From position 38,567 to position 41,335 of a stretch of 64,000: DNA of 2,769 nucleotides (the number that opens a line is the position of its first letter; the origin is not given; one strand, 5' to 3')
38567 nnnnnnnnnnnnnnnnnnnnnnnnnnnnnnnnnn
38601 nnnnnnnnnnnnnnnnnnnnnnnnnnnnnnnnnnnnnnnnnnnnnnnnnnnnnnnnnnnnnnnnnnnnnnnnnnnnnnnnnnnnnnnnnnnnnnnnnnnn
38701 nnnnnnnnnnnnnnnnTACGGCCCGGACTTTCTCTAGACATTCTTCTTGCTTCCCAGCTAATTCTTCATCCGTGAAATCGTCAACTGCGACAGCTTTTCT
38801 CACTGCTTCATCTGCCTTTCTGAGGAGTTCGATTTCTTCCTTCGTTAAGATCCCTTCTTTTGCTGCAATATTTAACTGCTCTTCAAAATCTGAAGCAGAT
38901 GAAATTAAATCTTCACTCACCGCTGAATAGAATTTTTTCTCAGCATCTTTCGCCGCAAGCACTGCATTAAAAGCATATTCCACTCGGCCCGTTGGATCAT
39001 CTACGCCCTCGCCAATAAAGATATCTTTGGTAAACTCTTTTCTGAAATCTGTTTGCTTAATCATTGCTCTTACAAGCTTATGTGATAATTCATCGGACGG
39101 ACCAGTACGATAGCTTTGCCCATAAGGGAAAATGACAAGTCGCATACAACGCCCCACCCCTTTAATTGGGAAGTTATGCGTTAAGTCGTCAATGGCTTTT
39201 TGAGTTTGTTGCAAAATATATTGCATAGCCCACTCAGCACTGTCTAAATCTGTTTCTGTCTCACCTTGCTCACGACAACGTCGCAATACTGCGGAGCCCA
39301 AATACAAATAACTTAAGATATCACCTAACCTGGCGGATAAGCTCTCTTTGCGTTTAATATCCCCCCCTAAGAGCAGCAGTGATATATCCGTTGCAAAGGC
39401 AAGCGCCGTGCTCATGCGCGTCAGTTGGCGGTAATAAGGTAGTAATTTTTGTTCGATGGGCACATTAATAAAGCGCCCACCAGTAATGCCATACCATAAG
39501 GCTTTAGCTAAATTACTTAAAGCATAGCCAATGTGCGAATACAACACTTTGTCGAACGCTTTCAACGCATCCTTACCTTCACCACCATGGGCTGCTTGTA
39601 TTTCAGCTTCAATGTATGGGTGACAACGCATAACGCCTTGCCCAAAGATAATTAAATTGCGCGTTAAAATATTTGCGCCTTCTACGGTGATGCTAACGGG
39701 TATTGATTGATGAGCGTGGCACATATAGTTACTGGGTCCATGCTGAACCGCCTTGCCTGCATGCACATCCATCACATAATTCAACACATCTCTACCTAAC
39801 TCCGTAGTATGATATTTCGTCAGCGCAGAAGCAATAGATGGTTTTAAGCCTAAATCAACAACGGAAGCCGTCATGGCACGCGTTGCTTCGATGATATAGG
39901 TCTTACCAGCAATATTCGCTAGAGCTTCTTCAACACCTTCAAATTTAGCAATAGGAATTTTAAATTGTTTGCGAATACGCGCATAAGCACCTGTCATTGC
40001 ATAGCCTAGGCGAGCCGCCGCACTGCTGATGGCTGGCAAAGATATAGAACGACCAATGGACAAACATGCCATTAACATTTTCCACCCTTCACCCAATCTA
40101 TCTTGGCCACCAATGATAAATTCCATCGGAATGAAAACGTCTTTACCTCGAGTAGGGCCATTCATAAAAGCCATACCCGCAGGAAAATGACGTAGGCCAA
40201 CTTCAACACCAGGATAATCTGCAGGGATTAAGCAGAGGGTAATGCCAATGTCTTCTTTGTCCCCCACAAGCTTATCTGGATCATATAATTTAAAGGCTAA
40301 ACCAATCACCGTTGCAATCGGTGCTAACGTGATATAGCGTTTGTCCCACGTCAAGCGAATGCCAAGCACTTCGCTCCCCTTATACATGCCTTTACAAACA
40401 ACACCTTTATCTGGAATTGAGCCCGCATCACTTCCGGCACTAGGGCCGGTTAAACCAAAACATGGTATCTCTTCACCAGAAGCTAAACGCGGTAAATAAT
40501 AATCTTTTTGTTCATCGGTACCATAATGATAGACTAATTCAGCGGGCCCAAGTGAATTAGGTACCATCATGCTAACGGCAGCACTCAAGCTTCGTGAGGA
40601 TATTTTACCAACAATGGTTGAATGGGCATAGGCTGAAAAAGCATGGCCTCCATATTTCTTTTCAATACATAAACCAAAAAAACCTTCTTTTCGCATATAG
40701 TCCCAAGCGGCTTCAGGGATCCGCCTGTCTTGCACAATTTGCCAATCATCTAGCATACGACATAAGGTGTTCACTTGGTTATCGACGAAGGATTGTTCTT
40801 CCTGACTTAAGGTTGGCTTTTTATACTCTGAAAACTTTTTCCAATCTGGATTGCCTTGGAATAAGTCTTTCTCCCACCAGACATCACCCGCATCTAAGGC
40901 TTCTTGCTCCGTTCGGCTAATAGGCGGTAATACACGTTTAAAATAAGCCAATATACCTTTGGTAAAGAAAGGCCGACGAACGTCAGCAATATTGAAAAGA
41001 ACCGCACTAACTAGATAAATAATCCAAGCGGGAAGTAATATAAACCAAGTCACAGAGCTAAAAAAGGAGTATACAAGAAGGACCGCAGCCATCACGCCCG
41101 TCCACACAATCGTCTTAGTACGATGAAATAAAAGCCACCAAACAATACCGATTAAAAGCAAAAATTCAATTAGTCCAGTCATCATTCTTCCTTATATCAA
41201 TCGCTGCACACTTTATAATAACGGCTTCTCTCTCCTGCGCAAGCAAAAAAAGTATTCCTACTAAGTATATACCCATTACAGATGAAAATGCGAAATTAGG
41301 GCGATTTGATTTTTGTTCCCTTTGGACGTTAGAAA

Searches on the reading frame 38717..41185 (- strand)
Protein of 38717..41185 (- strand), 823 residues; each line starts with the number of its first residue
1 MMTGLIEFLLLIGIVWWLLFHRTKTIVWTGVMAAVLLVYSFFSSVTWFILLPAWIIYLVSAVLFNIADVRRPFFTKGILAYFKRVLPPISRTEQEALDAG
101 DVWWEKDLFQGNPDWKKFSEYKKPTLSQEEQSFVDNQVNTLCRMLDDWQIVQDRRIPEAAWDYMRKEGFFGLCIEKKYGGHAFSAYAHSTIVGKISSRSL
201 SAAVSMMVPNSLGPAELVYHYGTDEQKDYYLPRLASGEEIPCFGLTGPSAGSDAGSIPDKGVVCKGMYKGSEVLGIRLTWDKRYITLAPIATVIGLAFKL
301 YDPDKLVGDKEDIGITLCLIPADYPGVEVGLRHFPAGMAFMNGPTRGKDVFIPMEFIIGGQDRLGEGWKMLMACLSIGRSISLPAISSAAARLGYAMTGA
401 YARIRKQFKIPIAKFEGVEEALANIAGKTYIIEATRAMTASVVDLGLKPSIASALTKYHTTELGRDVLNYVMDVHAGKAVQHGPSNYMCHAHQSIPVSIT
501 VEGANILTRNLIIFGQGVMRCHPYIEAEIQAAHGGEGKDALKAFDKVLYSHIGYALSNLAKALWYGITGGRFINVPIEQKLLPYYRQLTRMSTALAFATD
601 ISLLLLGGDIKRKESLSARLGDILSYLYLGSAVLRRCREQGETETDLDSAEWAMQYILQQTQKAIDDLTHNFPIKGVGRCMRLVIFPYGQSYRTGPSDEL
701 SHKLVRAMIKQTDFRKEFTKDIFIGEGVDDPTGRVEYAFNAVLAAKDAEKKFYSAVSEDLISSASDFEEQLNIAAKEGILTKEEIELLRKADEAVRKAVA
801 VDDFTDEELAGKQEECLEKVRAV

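Call 85: search_protein_families(library=pfam, proteins=[window:38717-41185:-], max_evalue=0.00001)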
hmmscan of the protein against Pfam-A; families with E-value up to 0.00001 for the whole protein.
window:38717-41185:- (823 aa): 4 families
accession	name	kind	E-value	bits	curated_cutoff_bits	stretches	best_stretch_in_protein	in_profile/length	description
PF09317.16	ACDH_C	-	4.8e-101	338.6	25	1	519-804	1-284/284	Acyl-CoA dehydrogenase, C-terminal, bacterial type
PF02771.21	Acyl-CoA_dh_N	-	2e-19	70.4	22.9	1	131-238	12-113/113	Acyl-CoA dehydrogenase, N-terminal domain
PF00441.29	Acyl-CoA_dh_1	-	6.4e-12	46.3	22.4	1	365-512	1-145/150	Acyl-CoA dehydrogenase, C-terminal domain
PF02770.24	Acyl-CoA_dh_M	-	1.4e-07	32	33.3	1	242-341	1-87/97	Acyl-CoA dehydrogenase, middle domain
